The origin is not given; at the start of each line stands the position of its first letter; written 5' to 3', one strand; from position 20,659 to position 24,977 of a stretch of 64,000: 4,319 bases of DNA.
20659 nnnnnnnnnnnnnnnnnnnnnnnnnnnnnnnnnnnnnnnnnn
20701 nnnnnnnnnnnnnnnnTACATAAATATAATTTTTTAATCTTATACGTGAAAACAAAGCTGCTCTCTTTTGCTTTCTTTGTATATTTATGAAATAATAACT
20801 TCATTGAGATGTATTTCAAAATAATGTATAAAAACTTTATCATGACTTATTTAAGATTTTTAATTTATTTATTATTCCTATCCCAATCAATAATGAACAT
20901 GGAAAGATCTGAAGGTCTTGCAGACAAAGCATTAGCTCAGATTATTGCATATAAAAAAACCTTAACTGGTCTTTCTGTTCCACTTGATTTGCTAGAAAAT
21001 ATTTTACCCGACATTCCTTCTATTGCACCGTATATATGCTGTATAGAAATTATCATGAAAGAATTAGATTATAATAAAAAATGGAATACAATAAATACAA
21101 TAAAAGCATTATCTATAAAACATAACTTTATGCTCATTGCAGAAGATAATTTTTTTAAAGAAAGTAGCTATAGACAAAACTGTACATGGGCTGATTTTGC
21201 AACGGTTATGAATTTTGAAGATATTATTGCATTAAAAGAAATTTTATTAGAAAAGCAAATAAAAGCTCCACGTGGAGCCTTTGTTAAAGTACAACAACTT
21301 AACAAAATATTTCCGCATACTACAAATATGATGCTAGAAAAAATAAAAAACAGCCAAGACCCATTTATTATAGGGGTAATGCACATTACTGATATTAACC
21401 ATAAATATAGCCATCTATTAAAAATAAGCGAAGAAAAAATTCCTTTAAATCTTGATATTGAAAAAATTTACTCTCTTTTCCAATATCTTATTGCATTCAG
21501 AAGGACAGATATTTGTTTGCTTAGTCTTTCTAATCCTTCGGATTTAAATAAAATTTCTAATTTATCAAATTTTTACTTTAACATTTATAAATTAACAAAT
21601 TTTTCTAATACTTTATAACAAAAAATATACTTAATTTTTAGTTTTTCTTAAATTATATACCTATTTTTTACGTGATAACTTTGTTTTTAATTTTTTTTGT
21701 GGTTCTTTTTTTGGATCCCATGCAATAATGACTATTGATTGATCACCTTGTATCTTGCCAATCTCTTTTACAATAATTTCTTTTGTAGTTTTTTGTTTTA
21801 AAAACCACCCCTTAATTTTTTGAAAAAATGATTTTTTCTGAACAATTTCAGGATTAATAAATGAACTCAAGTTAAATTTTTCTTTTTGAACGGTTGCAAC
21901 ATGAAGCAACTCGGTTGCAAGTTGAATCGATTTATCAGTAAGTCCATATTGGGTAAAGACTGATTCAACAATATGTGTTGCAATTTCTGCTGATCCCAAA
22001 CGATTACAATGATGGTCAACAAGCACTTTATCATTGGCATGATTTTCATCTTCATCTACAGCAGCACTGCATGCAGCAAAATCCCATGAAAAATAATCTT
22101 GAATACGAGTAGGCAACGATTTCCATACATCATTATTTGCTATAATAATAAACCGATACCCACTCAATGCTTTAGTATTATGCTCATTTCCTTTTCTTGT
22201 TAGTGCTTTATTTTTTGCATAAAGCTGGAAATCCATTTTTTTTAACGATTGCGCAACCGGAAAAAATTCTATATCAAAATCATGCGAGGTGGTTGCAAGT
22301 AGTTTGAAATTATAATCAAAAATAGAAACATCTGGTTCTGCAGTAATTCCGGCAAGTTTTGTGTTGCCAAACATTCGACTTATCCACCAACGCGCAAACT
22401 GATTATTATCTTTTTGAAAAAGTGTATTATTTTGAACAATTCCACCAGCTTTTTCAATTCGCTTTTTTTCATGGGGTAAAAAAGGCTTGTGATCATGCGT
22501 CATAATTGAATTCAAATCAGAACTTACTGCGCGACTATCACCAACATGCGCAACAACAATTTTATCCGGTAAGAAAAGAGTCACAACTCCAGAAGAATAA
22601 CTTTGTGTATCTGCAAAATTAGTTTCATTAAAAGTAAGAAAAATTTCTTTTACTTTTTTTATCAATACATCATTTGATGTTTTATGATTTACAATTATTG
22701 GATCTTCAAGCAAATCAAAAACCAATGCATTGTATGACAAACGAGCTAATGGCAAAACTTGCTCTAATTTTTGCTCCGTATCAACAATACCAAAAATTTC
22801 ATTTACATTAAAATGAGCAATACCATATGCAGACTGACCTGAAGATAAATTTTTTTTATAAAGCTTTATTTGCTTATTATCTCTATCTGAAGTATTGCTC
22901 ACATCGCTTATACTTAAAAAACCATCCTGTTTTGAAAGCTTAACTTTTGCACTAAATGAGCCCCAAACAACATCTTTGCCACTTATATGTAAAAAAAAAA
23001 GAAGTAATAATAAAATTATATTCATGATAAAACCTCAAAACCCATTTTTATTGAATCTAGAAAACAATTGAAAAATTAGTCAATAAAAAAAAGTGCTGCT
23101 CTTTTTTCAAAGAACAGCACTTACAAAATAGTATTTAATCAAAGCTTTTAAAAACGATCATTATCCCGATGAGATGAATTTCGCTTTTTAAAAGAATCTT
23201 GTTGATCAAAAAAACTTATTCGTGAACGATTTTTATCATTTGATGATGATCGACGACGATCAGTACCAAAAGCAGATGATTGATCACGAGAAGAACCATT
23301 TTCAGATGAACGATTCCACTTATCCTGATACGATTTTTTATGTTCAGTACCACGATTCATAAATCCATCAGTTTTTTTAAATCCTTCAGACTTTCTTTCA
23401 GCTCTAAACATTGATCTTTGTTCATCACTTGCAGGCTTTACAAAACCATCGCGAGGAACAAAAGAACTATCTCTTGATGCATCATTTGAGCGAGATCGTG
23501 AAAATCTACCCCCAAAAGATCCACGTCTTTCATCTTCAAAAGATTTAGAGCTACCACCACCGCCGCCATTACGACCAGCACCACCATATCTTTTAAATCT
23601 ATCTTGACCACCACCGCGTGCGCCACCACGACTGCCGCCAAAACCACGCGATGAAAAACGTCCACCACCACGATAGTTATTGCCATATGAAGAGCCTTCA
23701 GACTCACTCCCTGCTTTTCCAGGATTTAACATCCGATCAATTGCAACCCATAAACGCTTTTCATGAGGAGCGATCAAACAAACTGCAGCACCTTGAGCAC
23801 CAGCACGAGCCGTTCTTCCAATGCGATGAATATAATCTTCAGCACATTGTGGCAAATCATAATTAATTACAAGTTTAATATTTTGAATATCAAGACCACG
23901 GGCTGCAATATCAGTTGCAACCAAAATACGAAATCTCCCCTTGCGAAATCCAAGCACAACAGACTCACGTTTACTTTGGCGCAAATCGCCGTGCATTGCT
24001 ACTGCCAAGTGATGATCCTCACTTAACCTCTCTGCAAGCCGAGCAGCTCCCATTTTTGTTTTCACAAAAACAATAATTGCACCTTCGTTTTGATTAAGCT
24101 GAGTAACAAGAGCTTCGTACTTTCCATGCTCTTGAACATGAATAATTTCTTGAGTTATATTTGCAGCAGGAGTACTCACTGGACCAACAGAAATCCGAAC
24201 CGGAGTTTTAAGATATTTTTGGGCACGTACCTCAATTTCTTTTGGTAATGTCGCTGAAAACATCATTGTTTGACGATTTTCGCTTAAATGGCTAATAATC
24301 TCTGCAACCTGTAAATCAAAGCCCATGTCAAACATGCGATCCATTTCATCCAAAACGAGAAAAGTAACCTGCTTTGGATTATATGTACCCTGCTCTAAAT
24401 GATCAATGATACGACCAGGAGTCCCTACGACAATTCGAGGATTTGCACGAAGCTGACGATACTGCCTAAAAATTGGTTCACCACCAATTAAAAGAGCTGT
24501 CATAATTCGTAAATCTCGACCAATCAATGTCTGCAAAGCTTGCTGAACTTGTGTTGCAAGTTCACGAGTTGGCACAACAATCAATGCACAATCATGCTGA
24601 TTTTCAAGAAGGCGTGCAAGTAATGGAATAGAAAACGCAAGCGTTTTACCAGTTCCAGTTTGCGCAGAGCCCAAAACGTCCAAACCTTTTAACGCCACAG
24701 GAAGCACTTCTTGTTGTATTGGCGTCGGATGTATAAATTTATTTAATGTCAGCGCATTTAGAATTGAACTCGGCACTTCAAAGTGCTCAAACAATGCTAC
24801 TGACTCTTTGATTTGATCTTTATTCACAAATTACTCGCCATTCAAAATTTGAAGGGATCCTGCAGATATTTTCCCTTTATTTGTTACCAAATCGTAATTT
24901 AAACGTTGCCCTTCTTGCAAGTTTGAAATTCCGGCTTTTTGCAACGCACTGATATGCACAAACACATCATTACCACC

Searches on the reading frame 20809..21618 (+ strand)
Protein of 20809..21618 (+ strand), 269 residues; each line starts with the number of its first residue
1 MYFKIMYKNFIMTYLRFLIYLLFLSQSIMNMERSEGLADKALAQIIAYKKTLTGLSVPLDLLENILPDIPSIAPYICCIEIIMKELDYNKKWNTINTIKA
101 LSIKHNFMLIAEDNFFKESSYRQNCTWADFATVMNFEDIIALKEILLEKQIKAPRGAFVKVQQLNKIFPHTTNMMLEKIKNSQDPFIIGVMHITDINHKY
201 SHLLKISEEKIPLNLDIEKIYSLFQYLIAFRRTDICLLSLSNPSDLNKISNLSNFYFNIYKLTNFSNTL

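Call 3: search_protein_families(library=pfam, proteins=[window:20809-21618:+], max_evalue=0.01)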
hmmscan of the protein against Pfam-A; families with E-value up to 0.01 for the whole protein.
window:20809-21618:+ (269 aa): 0 families

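Call 4: search_protein_families(library=ncbifam, proteins=[window:20809-21618:+], max_evalue=0.01)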
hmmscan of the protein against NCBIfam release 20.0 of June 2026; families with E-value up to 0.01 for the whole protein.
window:20809-21618:+ (269 aa): 0 families

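Call 34: search_protein_representatives(protein=window:20809-21618:+)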
Query: 269 residues. Proteins with E-value up to 0.001 (for the whole library): 7; up to 1e-10: 7; up to 1e-30: 1. The best 7 are listed.
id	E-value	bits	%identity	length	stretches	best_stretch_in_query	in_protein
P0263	5.2e-87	308.3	59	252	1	12-265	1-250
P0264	2.4e-21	93.2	37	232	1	49-260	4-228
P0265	2.9e-20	89.6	33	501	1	37-260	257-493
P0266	1.5e-16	77.5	33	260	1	34-261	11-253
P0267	4.5e-16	75.9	56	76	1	191-265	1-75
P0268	3.1e-12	63.3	32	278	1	38-241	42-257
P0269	3.4e-12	63.2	34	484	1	39-215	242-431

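Call 38: find_homologous_proteins(query=window:20809-21618:+, max_evalue=0.01)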
Query window:20809-21618:+ (269 aa): 3 proteins with E <= 0.01 among 936 candidates.
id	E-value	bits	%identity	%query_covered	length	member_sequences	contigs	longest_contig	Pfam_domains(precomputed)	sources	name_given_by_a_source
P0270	6.3e-168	575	100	98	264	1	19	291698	-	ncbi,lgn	-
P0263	1.6e-86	308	58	94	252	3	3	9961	-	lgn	-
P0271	5.9e-82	293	57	87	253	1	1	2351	-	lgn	-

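Call 53: search_protein_families(library=pfam, proteins=[P0268, P0265, P0264, P0263], max_evalue=0.01)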
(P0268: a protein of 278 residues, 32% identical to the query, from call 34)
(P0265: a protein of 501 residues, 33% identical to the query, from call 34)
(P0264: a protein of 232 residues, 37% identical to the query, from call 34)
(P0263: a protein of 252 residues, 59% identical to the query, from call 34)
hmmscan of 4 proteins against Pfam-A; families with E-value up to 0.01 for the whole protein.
P0268 (278 aa): 1 family
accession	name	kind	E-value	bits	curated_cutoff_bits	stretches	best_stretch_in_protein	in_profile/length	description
PF00215.30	OMPdecase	-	1.1e-13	52.1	27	1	69-179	14-114/221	Orotidine 5'-phosphate decarboxylase / HUMPS family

P0265 (501 aa): 1 family
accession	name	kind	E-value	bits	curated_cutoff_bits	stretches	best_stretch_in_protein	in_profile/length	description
PF00215.30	OMPdecase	-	1.2e-15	58.5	27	1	279-396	9-116/221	Orotidine 5'-phosphate decarboxylase / HUMPS family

P0264 (232 aa): 1 family
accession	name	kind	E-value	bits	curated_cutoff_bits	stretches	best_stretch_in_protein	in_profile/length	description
PF00215.30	OMPdecase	-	4.8e-11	43.4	27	1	17-128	12-113/221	Orotidine 5'-phosphate decarboxylase / HUMPS family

P0263 (252 aa): 0 families

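Call 73: predict_structure(alignment_id=A5)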
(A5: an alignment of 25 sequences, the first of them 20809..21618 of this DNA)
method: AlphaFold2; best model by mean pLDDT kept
length: 269 residues; sequences in the alignment: 25
mean_pLDDT: 89.2   pTM: 0.82
mean pLDDT of the five models: 89.2, 88.8, 87.9, 87.9, 87.8
residues with pLDDT >= 90: 190; 70-90: 53; 50-70: 21; < 50: 5
segments of 3 or more residues with pLDDT < 50: 30-33
pLDDT, mean of each block of 10 residues (from residue 1): 80 91 71 69 96 96 97 98 80 94 98 71 85 92 93 94 85 92 93 83 91 98 96 96 97 97 72
secondary structure, 60 per line:
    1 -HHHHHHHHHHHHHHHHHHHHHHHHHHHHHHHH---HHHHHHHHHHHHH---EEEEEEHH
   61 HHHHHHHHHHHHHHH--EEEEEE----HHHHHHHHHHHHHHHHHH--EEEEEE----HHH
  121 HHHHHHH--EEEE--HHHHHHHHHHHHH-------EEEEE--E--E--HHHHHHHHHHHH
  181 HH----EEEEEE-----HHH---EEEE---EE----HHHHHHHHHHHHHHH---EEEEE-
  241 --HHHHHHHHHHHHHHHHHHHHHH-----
elements in order: H2-33 H37-49 E53-58 H59-75 E78-83 H88-105 E108-113 H118-127 E130-133 H136-148 E156-160 H169-182 E187-192 E204-207 H217-231 E235-239 H243-264

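Call 76: fold_search(model_id=the predicted structure, library=pdb)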
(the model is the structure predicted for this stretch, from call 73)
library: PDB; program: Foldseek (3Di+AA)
matches with E <= 10: 1731; with E <= 0.001: 60
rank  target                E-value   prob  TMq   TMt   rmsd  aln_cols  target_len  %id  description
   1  3gdm_B                1.3e-12  1.00  0.63  0.67   4.5       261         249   16  Crystal structure of the K93R mutant of the orotidine 5'-monophosphate decarboxylase from Saccharomyces cerevisiae (released 2010-02-09)
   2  3gdr_A                2.5e-12  1.00  0.66  0.68   4.5       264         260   16  Crystal structure of the D91N mutant of the orotidine 5'-monophosphate decarboxylase from Saccharomyces cerevisiae (released 2009-06-23)
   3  1dqw_A                3.6e-12  1.00  0.65  0.65   4.7       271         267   16  CRYSTAL STRUCTURE OF OROTIDINE 5'-PHOSPHATE DECARBOXYLASE (released 2000-03-20)
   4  3gdm_A                4.9e-12  1.00  0.68  0.70   4.4       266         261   16  Crystal structure of the K93R mutant of the orotidine 5'-monophosphate decarboxylase from Saccharomyces cerevisiae (released 2010-02-09)
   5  3gdk_A                5.8e-12  1.00  0.65  0.67   4.6       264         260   16  Crystal structure of the orotidine 5'-monophosphate decarboxylase from Saccharomyces cerevisiae (released 2009-06-23)
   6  3gdr_C                7.9e-12  1.00  0.65  0.69   4.3       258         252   17  Crystal structure of the D91N mutant of the orotidine 5'-monophosphate decarboxylase from Saccharomyces cerevisiae (released 2009-06-23)
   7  3gdk_C                1.1e-11  1.00  0.63  0.67   4.5       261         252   17  Crystal structure of the orotidine 5'-monophosphate decarboxylase from Saccharomyces cerevisiae (released 2009-06-23)
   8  3gdl_A                3.9e-11  1.00  0.63  0.65   4.9       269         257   17  Crystal structure of the orotidine 5'-monophosphate decarboxylase from Saccharomyces cerevisiae complexed with 6-azaur (released 2009-06-23)
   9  2jgy_A                4.6e-11  1.00  0.65  0.70   3.6       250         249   14  The crystal structure of human orotidine-5'-decarboxylase domain of human uridine monophosphate synthetase (UMPS) (released 2007-03-06)
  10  8u0z_A                5.9e-11  1.00  0.63  0.65   4.8       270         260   15  CRYSTAL STRUCTURE OF THE OROTIDINE 5'-MONOPHOSPHATE DECARBOXYLASE DOMAIN OF Coffea arabica UMP SYNTHASE (released 2024-01-17)
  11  2qcl_A                9.6e-11  1.00  0.65  0.68   4.7       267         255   15  Crystal structure of the orotidine-5'-monophosphate decarboxylase domain (Asp312Asn mutant) of human UMP synthase boun (released 2007-11-06)
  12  8u0z_B                9.6e-11  1.00  0.64  0.68   4.3       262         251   16  CRYSTAL STRUCTURE OF THE OROTIDINE 5'-MONOPHOSPHATE DECARBOXYLASE DOMAIN OF Coffea arabica UMP SYNTHASE (released 2024-01-17)
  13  2qch_A                1.0e-10  1.00  0.62  0.66   4.4       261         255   14  Crystal structure of the orotidine-5'-monophosphate decarboxylase domain of human UMP synthase bound to 5-iodo-UMP (released 2007-11-06)
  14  2qcc_A                1.1e-10  1.00  0.65  0.71   4.2       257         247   15  Crystal structure of the orotidine-5'-monophosphate decarboxylase domain of human UMP synthase, apo form (released 2007-11-06)
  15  2jgy_B                1.9e-10  1.00  0.64  0.69   3.7       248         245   14  The crystal structure of human orotidine-5'-decarboxylase domain of human uridine monophosphate synthetase (UMPS) (released 2007-03-06)
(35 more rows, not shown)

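Call 93: find_encoding_contigs(protein=P0265, flank=8000, max_places=2)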
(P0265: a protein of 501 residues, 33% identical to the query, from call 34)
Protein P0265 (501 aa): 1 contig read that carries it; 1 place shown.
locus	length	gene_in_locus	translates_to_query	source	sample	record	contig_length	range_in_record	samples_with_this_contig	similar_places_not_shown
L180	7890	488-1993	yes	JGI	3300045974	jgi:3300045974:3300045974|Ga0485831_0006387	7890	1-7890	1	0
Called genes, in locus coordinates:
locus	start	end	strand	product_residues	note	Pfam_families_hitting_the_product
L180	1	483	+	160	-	?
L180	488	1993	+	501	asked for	PF00215:OMPdecase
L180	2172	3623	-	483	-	PF00481:PP2C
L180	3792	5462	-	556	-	-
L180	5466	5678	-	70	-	PF00313:CSD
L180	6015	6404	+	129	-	-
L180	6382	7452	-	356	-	PF01636:APH, PF19974:TCAD9 (weak)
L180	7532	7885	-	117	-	PF00005:ABC_tran, PF02463:SMC_N (weak)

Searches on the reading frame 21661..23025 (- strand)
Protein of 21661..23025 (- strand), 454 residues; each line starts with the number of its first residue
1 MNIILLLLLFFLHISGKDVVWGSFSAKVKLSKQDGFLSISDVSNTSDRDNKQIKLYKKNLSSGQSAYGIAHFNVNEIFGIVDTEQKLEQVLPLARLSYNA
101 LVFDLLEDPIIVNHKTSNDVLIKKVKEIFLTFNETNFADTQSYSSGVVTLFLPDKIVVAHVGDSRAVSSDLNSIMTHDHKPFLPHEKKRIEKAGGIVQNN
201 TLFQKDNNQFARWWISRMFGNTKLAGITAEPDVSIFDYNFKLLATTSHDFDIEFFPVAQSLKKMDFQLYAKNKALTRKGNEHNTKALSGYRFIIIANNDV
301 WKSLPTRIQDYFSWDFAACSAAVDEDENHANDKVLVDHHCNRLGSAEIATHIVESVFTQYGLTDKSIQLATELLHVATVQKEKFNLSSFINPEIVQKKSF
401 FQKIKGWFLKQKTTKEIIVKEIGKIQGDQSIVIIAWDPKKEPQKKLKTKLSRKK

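Call 3: search_protein_families(library=pfam, proteins=[window:21661-23025:-], max_evalue=0.01)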
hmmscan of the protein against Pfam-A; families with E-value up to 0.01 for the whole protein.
window:21661-23025:- (454 aa): 1 family
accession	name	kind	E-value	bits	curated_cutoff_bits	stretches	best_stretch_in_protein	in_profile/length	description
PF00481.26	PP2C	-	3.8e-18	66.5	20.3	1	72-235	37-195/255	Protein phosphatase 2C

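Call 63: search_solved_structures(query=window:21661-23025:-, max_evalue=0.001)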
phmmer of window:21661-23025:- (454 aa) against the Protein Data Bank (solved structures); distinct sequences matched with E-value up to 0.001: 11.
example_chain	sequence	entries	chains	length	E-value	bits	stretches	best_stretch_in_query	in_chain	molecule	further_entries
2iq1_A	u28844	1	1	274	3.2e-07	32.5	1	150-236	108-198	Protein phosphatase 2C kappa, PPM1K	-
4da1_A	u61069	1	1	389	7e-07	31.4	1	150-236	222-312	Protein phosphatase 1K, mitochondrial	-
2p8e_A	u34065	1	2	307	1.6e-05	26.9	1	123-198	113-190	PPM1B beta isoform variant 6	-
6ak7_A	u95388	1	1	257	3.5e-05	25.8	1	150-236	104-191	Protein phosphatase 1K, mitochondrial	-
4n0g_A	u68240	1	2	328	4.7e-05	25.4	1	144-197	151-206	Protein phosphatase 2C 37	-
2i44_A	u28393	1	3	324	4.9e-05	25.3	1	144-212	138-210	Serine-threonine phosphatase 2C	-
8ey0_B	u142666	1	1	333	0.00059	21.8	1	138-235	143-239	Protein phosphatase 2C 16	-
3nmn_B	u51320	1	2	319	0.00065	21.6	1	138-197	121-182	Protein phosphatase 2C 56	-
3kdj_B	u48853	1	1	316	0.00065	21.6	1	138-197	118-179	Protein phosphatase 2C 56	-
3jrq_A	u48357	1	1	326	0.00069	21.5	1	138-197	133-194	Protein phosphatase 2C 56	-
8t2j_A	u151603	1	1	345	0.00089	21.2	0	140-201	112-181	Protein phosphatase 1D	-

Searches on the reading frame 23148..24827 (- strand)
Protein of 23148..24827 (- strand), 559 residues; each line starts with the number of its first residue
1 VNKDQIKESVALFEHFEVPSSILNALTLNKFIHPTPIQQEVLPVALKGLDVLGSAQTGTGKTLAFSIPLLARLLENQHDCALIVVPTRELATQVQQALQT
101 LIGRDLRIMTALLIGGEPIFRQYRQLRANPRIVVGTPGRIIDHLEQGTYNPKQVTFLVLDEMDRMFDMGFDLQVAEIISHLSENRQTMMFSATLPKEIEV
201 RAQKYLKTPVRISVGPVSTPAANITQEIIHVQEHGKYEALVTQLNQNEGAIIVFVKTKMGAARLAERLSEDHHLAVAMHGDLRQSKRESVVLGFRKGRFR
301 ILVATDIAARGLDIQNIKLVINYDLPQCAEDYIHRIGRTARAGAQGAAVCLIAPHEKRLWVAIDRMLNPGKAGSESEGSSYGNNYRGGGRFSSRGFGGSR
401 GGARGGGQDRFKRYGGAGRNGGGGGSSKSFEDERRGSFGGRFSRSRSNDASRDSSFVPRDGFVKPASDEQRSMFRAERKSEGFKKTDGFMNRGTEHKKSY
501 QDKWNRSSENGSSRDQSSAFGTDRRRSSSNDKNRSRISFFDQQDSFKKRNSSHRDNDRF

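Call 11: search_protein_families(library=ncbifam, proteins=[window:23148-24827:-], max_evalue=0.00001)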
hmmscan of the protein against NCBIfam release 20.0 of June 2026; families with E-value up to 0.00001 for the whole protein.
window:23148-24827:- (559 aa): 37 families (the best 25 are shown)
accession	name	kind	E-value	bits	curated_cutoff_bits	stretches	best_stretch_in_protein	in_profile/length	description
NF053631.1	RNA_helic_CshA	equivalog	3e-111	372.4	646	1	13-366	1-355/434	degradosome RNA helicase CshA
NF008744.0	PRK11776.1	equivalog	3.3e-103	345.7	524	1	12-368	5-362/460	ATP-dependent RNA helicase DbpA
NF008394.0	PRK11192.1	equivalog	1.6e-92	310.7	507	1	11-367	3-366/441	ATP-dependent RNA helicase SrmB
NF007882.0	PRK10590.1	equivalog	1.7e-92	310.8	743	1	13-428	3-429/456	ATP-dependent RNA helicase RhlE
NF053636.1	DDHlcsCsdAPsy1082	equivalog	2.7e-92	309.9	890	1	13-495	5-495/512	DEAD/DEAH box helicase CsdA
NF053711.1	RNA_heli_RhlE1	exception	5.9e-92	308.7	750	1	21-367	11-363/434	RNA helicase RhlE1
NF053710.1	RNA_heli_RhlE2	exception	1.1e-88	298.2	925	1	24-536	14-537/635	RNA helicase RhlE2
NF008642.0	PRK11634.1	equivalog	6.7e-88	295.7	989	1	13-367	8-364/628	DEAD/DEAH family ATP-dependent RNA helicase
NF003419.0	PRK04837.1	equivalog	1e-77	261.7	588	1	11-352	9-360/424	ATP-dependent RNA helicase RhlB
NF002340.1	PRK01297.1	equivalog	8.3e-77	258.5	564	1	13-354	3-355/372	ATP-dependent RNA helicase RhlB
NF003390.0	PRK04537.1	equivalog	6.1e-71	240.2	732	1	13-351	11-360/572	ATP-dependent RNA helicase RhlB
TIGR04121.1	DEXH_lig_assoc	equivalog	1.3e-22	79.4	850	1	32-353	12-357/804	ligase-associated DNA damage response DEXH box helicase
NF010337.0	PRK13766.1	equivalog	5.2e-21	74.5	610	2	234-353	347-478/781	Hef nuclease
TIGR00614.1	recQ_fam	subfamily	1.5e-17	63.5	219.8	1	35-356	13-334/470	RecQ family ATP-dependent DNA helicase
TIGR01389.1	recQ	equivalog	2.8e-17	62.4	640.2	1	36-356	16-332/591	DNA helicase RecQ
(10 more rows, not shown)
